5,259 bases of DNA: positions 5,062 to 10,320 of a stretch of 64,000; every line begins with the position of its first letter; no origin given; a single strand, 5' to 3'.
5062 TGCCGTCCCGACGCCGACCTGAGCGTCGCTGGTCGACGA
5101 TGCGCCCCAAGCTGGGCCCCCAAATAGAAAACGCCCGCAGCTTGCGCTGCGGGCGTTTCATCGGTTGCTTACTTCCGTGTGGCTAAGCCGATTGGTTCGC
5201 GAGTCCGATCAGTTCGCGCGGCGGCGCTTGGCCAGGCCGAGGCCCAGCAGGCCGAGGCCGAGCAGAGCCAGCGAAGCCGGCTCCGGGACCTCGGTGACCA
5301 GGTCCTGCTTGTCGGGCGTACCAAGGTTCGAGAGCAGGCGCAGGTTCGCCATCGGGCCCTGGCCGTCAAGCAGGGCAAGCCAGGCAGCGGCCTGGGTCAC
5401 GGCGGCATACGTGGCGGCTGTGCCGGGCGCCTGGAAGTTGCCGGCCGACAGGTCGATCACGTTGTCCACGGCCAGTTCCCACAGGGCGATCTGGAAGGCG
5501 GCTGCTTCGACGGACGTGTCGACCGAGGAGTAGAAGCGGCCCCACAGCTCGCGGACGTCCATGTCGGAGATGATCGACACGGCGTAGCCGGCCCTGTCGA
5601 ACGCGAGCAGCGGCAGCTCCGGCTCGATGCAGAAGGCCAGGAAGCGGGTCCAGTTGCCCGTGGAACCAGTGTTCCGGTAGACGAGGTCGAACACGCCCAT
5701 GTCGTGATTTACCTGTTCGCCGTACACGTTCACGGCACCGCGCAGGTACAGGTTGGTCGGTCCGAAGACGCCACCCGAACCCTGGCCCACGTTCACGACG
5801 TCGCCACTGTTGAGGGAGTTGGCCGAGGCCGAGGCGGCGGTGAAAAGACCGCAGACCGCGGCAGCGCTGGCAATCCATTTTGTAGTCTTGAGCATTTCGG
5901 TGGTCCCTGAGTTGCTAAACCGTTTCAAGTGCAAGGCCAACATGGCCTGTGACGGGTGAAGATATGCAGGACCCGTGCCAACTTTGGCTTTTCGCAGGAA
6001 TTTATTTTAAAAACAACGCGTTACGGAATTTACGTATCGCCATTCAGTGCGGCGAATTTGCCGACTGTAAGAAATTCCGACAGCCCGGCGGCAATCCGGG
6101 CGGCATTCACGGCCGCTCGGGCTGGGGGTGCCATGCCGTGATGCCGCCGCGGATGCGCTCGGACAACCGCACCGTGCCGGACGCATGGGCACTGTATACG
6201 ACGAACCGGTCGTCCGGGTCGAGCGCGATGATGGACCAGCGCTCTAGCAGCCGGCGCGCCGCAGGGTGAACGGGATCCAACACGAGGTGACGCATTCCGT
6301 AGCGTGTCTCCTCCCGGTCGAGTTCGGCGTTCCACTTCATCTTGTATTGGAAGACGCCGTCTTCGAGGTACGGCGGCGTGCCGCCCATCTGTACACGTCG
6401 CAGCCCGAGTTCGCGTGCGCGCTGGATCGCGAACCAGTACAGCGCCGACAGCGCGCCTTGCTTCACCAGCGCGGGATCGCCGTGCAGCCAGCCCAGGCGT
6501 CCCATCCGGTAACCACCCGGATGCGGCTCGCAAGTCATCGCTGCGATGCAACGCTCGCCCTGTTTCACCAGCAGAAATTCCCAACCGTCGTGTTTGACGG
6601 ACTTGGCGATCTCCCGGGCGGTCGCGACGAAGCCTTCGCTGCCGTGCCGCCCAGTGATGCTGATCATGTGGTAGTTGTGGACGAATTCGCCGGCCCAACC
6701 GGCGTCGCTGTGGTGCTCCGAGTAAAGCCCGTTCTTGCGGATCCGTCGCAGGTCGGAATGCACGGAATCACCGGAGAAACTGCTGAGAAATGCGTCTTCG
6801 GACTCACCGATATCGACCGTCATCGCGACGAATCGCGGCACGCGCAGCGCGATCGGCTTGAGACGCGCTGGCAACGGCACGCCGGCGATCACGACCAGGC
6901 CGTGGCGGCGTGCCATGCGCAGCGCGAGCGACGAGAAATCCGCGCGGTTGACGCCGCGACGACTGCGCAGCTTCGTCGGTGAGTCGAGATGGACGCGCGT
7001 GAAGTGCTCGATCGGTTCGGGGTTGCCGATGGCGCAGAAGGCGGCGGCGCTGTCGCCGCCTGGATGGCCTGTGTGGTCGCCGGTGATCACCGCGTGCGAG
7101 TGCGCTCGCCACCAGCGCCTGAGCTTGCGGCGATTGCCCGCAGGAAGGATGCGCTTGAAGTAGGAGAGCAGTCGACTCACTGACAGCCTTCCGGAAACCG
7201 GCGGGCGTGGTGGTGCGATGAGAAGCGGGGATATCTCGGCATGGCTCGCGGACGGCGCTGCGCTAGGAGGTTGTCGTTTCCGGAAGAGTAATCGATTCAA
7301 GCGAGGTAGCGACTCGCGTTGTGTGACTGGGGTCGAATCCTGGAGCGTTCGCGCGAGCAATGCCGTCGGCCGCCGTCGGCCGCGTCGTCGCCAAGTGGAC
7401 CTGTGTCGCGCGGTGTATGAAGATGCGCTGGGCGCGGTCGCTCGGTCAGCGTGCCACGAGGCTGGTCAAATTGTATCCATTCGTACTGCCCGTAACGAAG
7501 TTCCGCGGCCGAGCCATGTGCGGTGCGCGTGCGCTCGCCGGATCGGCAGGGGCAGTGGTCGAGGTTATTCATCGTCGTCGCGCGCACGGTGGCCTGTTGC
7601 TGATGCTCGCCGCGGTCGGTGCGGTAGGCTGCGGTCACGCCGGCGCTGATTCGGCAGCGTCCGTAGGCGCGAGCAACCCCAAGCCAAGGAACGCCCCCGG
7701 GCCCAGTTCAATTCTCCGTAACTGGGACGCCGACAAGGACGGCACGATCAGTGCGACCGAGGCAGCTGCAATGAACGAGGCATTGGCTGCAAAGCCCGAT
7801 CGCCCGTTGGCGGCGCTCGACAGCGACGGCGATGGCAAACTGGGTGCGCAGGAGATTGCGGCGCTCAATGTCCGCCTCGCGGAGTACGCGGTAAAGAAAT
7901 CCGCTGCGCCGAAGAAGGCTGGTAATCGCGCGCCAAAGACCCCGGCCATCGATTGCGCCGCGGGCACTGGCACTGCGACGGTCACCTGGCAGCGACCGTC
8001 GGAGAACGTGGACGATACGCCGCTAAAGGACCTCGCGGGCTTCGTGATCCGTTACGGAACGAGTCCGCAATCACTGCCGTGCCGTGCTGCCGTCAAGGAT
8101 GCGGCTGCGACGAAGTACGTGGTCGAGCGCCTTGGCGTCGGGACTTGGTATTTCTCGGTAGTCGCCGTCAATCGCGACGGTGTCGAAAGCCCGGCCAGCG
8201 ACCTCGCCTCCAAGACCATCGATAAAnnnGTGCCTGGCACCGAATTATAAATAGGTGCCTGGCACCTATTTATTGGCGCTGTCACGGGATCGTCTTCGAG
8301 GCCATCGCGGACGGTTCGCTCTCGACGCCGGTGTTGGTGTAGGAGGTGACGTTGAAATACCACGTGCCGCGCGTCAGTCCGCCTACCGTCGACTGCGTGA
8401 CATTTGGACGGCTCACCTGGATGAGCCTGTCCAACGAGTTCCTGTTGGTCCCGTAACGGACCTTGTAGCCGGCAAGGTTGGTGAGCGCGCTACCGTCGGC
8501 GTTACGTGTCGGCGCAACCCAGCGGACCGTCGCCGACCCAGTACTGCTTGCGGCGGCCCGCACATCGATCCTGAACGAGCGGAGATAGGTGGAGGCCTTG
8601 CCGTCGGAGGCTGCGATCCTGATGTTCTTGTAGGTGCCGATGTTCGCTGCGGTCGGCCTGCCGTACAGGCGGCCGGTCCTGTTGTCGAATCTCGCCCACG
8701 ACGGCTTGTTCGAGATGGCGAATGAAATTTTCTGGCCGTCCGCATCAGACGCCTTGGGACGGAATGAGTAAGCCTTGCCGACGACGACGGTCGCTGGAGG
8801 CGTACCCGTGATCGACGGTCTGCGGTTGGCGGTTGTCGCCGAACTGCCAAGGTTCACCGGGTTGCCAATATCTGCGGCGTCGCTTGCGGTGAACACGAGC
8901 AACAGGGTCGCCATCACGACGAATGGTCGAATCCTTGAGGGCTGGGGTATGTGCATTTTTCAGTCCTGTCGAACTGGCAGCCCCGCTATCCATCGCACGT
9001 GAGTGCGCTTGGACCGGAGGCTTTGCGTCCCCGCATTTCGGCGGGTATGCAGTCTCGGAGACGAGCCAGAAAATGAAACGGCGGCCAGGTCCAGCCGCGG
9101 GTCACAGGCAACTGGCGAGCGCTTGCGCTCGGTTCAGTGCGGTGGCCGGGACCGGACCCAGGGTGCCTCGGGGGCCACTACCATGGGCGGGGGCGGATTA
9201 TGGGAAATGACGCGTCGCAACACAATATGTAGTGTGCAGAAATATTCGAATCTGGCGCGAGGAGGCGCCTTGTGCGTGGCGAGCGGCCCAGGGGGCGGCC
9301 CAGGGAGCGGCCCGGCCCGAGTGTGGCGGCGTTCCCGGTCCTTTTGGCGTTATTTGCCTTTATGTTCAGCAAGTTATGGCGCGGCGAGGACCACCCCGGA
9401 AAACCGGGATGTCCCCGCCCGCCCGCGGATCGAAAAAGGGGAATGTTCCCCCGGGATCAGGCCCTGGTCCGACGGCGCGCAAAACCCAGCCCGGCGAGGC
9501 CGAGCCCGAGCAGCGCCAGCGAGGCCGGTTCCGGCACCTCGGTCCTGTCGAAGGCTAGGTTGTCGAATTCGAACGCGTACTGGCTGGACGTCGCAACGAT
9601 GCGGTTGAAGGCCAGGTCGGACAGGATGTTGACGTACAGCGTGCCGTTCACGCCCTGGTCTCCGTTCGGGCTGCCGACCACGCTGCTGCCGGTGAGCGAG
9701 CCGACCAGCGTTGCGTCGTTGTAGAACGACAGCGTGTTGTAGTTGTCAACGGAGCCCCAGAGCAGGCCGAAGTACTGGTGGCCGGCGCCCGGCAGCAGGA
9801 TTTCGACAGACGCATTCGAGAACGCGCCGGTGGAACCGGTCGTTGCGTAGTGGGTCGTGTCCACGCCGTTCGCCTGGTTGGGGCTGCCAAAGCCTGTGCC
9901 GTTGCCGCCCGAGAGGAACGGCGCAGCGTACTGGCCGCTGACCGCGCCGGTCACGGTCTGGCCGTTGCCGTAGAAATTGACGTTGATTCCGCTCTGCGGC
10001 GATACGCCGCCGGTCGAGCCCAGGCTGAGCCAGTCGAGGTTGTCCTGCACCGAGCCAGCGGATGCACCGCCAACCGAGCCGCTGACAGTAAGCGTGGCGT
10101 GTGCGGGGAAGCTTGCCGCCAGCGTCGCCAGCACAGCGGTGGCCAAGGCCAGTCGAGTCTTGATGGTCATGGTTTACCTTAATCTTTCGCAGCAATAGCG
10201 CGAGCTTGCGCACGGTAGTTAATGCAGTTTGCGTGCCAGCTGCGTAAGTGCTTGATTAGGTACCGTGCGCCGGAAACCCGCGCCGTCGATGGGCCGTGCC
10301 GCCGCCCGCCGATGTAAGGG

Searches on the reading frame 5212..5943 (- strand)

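Call 19: search_protein_families(library=pfam, proteins=[window:5212-5943:-], max_evalue=0.001)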
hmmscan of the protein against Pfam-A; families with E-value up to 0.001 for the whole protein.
window:5212-5943:- (244 aa): 1 family
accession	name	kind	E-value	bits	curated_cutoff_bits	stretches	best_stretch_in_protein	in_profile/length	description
PF07589.16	PEP-CTERM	-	9.1e-08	32.3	20.7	1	219-241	2-24/24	PEP-CTERM motif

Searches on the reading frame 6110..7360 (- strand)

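Call 19: search_protein_families(library=pfam, proteins=[window:6110-7360:-], max_evalue=0.001)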
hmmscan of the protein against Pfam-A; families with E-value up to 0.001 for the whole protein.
window:6110-7360:- (417 aa): 1 family
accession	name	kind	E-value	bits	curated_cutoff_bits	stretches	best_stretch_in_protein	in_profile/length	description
PF00583.31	Acetyltransf_1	-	0.00055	20.6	20.7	0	257-325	31-98/116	Acetyltransferase (GNAT) family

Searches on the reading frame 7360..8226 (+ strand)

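Call 19: search_protein_families(library=pfam, proteins=[window:7360-8226:+], max_evalue=0.001)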
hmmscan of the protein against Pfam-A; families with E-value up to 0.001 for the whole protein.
window:7360-8226:+ (289 aa): 5 families
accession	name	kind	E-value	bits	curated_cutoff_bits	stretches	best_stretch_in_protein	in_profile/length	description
PF13202.12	EF-hand_5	-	4.9e-05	23.1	25.9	0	123-134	9-20/25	EF hand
PF00404.24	Dockerin_1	-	6.3e-05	23.5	22.9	0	123-173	3-56/57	Dockerin type I domain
PF00036.39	EF-hand_1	-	6.6e-05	22.6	25.4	0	118-134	5-21/29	EF hand domain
PF13405.12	EF-hand_6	-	0.00018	21.4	25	0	119-135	6-22/30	EF-hand domain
PF00041.27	fn3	-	0.00088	19.9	25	0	200-280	10-78/84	Fibronectin type III domain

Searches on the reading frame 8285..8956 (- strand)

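Call 19: search_protein_families(library=pfam, proteins=[window:8285-8956:-], max_evalue=0.001)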
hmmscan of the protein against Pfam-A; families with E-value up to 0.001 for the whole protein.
window:8285-8956:- (224 aa): 2 families
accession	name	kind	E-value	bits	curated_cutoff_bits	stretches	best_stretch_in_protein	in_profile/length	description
PF05345.18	He_PIG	-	4.2e-10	40.4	24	1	48-132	3-95/96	Putative Ig domain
PF00041.27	fn3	-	1.2e-05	25.8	25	1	132-217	6-79/84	Fibronectin type III domain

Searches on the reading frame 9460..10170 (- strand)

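Call 4: search_protein_families(library=pfam, proteins=[window:9460-10170:-], max_evalue=1)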
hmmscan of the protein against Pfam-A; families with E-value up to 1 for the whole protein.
window:9460-10170:- (237 aa): 2 families
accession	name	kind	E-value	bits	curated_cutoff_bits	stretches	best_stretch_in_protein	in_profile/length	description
PF07589.16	PEP-CTERM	-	1.4e-07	31.7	20.7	1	212-233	2-24/24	PEP-CTERM motif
PF18205.6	VPDSG-CTERM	-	0.013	15.8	25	1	217-234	8-25/26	VPDSG-CTERM motif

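Call 5: search_protein_families(library=ncbifam, proteins=[window:9460-10170:-], max_evalue=0.01)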
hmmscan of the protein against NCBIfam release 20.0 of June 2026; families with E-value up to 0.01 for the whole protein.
window:9460-10170:- (237 aa): 13 families
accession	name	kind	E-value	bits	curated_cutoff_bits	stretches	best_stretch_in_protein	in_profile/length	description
NF050191.1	Npun_F0296_dom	domain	9.5e-20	71.5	29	1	92-206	33-158/158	Npun_F0296 family exosortase-dependent surface protein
NF033554.9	floc_PepA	equivalog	4.1e-11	43.2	80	1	98-235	139-260/261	flocculation-associated PEP-CTERM protein PepA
NF041538.1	PEP_EDSA_1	subfamily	1.5e-09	38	100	1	208-234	281-306/307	EDSAP-1 family PEP-CTERM protein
NF038125.1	PEP_CTERM_THxN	subfamily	1.7e-09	37.6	85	1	209-234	221-245/246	THxN family PEP-CTERM protein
NF038120.1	PEP_CTERM_QFxxD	subfamily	1e-07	32.1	80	1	194-234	177-213/215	NF038120 family PEP-CTERM protein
NF038129.1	PEP_NF038129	equivalog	4.7e-07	29.8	65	1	197-234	157-193/194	NF038129 family PEP-CTERM protein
TIGR02595.1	PEP_CTERM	domain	7.7e-06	26.4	16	1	212-234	1-22/24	PEP-CTERM sorting domain-containing protein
NF041927.1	Xrt_dep_XDP1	equivalog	8.5e-06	25.9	125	1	208-234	215-241/242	exosortase-dependent surface protein XDP1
NF038118.1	PEP_CTERM_CCXG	equivalog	2.4e-05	24.1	90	1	203-234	167-198/199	CCXG family PEP-CTERM protein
TIGR03370.1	VPLPA-CTERM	domain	3.4e-05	23.7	25.35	1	212-236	1-25/25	VPLPA-CTERM sorting domain-containing protein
NF033947.0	PEP-cistern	hypoth_equivalog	5.8e-05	22.9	60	1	208-234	169-195/195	cistern family PEP-CTERM protein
NF038124.1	PEP_CTERM_TLD_A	exception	6.2e-05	22.7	100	1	199-236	197-235/235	PEP_CTERM-anchored TLD domain-containing protein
NF038126.1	PEP_CTERM_FxDxF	subfamily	0.00017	21.9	50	1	210-234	140-164/165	FxDxF family PEP-CTERM protein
